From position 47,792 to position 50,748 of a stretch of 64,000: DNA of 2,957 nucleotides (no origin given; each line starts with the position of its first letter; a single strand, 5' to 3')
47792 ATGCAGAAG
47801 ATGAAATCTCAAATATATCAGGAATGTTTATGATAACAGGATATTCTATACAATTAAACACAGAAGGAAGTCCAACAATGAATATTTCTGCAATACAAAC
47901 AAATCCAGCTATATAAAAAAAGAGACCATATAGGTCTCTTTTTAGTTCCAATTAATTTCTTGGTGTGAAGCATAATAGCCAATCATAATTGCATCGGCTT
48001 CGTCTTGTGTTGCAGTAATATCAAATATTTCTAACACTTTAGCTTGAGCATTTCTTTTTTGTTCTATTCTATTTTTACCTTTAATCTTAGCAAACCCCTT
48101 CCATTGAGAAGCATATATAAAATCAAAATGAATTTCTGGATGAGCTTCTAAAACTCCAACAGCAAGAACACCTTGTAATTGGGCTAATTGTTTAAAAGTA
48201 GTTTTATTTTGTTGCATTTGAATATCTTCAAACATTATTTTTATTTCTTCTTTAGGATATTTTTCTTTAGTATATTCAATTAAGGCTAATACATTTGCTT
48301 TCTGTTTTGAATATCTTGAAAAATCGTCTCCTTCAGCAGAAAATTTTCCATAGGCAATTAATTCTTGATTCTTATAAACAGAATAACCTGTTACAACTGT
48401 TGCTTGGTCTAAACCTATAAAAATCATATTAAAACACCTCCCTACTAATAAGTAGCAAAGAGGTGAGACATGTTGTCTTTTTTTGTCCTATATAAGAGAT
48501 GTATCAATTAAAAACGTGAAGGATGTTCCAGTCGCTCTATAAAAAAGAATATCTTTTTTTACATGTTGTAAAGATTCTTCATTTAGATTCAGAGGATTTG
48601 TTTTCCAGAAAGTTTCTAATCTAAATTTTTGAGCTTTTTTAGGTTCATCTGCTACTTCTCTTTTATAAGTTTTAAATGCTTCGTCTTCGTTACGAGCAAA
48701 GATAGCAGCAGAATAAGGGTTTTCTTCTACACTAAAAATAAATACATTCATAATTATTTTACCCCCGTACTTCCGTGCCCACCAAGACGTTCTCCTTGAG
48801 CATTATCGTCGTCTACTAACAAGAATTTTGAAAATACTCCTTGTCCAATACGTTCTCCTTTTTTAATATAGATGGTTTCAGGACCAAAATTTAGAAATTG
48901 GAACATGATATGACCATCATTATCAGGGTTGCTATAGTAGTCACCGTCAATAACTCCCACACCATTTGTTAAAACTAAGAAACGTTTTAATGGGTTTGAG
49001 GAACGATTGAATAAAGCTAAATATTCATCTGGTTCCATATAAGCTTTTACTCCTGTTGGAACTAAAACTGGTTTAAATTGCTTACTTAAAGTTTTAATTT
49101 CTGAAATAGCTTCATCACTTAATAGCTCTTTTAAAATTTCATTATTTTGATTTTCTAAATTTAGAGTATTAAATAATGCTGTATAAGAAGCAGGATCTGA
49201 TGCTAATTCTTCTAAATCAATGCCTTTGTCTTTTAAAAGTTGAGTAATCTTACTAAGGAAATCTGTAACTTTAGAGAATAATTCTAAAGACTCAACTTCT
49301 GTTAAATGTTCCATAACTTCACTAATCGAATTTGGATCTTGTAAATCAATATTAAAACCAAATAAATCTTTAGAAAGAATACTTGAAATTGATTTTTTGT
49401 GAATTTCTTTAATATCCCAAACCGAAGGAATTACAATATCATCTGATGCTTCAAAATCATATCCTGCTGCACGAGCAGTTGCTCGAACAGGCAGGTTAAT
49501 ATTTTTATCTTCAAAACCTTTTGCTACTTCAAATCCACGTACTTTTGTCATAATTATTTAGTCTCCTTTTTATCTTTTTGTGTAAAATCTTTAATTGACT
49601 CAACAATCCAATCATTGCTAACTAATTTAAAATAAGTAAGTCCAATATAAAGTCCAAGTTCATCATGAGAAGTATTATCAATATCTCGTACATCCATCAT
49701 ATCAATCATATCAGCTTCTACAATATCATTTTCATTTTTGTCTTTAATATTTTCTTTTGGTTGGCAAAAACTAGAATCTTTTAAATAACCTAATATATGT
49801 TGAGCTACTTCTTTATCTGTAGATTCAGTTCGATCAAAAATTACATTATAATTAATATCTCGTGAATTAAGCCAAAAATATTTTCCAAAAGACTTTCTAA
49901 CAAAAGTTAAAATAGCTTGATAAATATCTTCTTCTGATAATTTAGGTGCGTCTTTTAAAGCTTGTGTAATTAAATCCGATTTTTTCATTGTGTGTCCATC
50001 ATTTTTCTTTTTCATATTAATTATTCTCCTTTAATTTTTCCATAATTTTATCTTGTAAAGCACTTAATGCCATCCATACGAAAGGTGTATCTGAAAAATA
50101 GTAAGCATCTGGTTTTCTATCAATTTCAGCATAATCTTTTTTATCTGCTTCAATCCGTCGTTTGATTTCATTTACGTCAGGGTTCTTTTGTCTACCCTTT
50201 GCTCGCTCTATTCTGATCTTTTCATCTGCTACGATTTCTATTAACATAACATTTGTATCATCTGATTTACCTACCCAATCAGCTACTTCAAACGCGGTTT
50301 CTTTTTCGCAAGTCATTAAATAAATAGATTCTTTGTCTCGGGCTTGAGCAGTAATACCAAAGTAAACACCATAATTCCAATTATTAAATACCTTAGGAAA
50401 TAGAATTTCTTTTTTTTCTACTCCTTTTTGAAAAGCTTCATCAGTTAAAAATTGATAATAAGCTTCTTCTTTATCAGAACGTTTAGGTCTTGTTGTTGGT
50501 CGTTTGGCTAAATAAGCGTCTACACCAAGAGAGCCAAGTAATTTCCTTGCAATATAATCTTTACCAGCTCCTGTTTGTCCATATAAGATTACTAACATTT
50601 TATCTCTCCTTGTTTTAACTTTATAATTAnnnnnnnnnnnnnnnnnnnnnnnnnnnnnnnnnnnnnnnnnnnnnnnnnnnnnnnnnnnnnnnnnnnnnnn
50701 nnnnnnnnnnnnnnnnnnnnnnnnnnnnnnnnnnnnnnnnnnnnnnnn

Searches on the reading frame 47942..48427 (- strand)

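Call 63: search_protein_families(library=phrogs, proteins=[window:47942-48427:-], max_evalue=0.00001)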
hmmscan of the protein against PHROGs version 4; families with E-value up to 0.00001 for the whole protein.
window:47942-48427:- (161 aa): 2 families
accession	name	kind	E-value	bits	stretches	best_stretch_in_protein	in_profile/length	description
phrog_827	-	DNA, RNA and nucleotide metabolism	3.6e-45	155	1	2-158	2-160/161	Holliday junction resolvase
phrog_159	-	DNA, RNA and nucleotide metabolism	9.9e-08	32.3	1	1-156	88-249/330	RuvC-like Holliday junction resolvase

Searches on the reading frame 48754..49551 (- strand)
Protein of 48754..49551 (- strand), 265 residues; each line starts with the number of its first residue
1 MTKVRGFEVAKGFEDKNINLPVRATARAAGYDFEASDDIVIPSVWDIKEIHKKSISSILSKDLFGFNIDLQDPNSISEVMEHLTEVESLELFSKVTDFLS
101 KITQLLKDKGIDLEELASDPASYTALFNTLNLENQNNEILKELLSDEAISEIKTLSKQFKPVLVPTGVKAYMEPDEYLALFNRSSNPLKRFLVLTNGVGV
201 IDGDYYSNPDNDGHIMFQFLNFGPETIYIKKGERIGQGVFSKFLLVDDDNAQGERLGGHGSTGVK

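Call 63: search_protein_families(library=phrogs, proteins=[window:48754-49551:-], max_evalue=0.00001)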
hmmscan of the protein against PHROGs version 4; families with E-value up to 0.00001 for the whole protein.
window:48754-49551:- (265 aa): 1 family
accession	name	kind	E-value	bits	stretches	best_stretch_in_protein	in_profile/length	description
phrog_135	-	DNA, RNA and nucleotide metabolism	4.2e-50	172.6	1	1-265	60-292/463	dUTPase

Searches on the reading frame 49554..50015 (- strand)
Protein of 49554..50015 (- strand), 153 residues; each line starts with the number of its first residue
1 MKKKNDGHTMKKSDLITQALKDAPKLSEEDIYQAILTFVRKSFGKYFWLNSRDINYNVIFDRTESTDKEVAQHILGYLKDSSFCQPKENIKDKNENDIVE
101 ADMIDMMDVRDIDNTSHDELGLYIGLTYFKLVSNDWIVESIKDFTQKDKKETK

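Call 63: search_protein_families(library=phrogs, proteins=[window:49554-50015:-], max_evalue=0.00001)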
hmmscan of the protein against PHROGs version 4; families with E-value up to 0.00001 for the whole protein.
window:49554-50015:- (153 aa): 1 family
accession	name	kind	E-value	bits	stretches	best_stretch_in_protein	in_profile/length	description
phrog_31173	-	unknown function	6.5e-102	338.9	1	1-153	1-153/153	-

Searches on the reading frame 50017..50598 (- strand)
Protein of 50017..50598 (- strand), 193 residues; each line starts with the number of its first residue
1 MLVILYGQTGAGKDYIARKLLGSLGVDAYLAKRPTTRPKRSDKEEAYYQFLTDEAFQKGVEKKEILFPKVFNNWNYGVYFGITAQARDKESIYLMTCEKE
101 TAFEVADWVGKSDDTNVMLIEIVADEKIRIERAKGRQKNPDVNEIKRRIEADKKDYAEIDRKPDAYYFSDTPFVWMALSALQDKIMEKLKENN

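Call 63: search_protein_families(library=phrogs, proteins=[window:50017-50598:-], max_evalue=0.00001)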
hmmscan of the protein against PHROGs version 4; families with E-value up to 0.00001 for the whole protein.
window:50017-50598:- (193 aa): 1 family
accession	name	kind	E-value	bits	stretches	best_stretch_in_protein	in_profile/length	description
phrog_1815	-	other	2.1e-43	149.8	1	1-192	4-189/197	guanylate kinase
